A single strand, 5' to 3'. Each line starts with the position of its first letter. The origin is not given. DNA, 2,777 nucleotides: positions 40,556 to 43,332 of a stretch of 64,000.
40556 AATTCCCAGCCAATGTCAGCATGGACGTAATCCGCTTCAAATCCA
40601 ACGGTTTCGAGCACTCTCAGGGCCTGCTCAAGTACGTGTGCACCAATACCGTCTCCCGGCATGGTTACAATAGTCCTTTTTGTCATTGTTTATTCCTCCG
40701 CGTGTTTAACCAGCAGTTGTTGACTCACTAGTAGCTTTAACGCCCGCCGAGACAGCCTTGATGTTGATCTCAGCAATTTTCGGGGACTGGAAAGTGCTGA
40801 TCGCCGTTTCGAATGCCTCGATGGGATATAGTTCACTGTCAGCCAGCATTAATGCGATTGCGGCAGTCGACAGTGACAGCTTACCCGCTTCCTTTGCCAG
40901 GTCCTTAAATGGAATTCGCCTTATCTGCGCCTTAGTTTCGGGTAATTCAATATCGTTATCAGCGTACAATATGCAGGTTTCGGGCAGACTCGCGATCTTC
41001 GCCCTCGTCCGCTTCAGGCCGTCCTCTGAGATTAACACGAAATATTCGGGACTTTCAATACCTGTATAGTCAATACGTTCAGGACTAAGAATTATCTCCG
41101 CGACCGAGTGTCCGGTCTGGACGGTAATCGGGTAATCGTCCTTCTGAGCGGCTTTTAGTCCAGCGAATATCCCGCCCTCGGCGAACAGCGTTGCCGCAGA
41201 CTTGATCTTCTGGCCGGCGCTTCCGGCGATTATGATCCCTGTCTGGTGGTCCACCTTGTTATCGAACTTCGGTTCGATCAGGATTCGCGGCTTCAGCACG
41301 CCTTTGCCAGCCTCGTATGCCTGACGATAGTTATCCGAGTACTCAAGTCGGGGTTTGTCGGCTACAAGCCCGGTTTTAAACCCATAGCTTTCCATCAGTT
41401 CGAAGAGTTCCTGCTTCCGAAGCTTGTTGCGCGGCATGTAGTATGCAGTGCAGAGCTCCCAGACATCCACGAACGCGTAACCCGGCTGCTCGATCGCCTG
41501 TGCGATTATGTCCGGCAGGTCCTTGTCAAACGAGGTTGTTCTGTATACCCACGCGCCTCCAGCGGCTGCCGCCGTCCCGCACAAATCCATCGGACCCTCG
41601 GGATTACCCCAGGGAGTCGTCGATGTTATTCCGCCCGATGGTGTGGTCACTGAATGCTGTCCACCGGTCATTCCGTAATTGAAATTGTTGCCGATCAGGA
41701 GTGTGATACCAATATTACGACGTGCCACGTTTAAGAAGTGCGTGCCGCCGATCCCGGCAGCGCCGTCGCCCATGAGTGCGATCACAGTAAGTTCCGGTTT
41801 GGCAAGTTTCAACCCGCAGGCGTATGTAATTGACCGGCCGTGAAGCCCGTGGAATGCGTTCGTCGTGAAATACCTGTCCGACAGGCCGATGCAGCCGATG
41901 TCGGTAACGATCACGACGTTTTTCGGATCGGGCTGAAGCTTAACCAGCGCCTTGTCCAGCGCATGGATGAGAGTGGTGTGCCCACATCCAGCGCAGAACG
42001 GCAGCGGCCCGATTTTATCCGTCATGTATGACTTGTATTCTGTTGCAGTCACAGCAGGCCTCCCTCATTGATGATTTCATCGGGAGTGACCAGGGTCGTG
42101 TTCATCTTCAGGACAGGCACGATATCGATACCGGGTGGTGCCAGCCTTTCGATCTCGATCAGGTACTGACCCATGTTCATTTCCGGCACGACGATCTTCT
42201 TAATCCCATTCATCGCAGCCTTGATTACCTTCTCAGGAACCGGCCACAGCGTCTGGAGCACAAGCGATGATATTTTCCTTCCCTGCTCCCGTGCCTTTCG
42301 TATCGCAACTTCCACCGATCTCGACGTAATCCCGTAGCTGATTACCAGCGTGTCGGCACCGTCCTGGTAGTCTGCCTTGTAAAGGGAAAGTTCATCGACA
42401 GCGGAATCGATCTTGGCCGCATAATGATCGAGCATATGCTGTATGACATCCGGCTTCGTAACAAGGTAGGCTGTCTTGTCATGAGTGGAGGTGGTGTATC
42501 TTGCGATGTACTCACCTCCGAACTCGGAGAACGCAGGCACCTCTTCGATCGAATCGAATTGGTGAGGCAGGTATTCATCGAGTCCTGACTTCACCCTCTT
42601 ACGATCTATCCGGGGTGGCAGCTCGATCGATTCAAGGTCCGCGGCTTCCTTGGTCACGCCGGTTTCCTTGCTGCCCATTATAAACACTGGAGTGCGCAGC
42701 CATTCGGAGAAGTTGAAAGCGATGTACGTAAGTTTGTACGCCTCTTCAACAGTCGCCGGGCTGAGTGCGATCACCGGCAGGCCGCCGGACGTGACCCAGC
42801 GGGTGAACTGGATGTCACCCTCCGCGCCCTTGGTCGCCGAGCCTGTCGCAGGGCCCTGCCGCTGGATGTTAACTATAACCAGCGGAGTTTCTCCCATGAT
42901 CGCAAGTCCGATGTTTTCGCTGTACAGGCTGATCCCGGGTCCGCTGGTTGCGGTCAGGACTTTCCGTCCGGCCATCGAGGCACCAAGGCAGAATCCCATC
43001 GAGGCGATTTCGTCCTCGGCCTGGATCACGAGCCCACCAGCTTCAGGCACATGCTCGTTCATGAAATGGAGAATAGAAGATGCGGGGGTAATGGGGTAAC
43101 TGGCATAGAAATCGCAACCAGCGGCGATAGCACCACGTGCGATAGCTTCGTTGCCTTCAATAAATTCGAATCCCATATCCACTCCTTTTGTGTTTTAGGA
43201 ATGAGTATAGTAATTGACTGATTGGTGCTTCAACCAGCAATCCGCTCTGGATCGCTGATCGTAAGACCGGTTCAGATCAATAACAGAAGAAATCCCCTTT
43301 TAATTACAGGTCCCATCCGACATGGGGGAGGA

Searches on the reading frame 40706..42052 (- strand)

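Call 55: search_protein_families(library=pfam, max_evalue=0.00001, proteins=[window:40706-42052:-])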
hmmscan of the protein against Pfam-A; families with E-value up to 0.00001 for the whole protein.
window:40706-42052:- (448 aa): 2 families
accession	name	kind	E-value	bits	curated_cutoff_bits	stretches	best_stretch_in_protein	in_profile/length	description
PF02775.26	TPP_enzyme_C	-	1.4e-30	106.5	21.9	1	51-197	1-151/151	Thiamine pyrophosphate enzyme, C-terminal TPP binding domain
PF01558.24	POR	-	3e-14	54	27.4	1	280-438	2-172/173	Pyruvate ferredoxin/flavodoxin oxidoreductase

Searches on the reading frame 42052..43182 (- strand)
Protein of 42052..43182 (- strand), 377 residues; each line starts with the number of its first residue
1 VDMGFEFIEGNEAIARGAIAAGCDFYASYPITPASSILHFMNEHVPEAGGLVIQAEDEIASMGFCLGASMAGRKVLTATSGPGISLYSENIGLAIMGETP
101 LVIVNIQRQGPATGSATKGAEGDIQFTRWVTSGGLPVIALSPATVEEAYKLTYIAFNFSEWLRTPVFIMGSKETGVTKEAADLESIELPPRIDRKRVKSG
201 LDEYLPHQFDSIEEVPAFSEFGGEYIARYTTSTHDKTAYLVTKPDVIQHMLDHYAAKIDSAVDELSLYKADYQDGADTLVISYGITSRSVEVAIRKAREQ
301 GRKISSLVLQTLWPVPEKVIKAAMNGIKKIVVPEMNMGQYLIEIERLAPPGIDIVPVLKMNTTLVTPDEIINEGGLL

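Call 35: search_protein_families(library=pfam, max_evalue=1e-8, proteins=[window:42052-43182:-])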
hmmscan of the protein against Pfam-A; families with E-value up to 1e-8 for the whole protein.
seq(377 aa): 2 families
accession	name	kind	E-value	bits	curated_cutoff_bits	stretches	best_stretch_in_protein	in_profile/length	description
PF01855.24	POR_N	-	8.9e-53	179.8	27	1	17-200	2-185/231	Pyruvate flavodoxin/ferredoxin oxidoreductase, thiamine diP-bdg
PF17147.9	PFOR_II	-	1.9e-15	57.5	27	1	276-369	1-101/102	Pyruvate:ferredoxin oxidoreductase core domain II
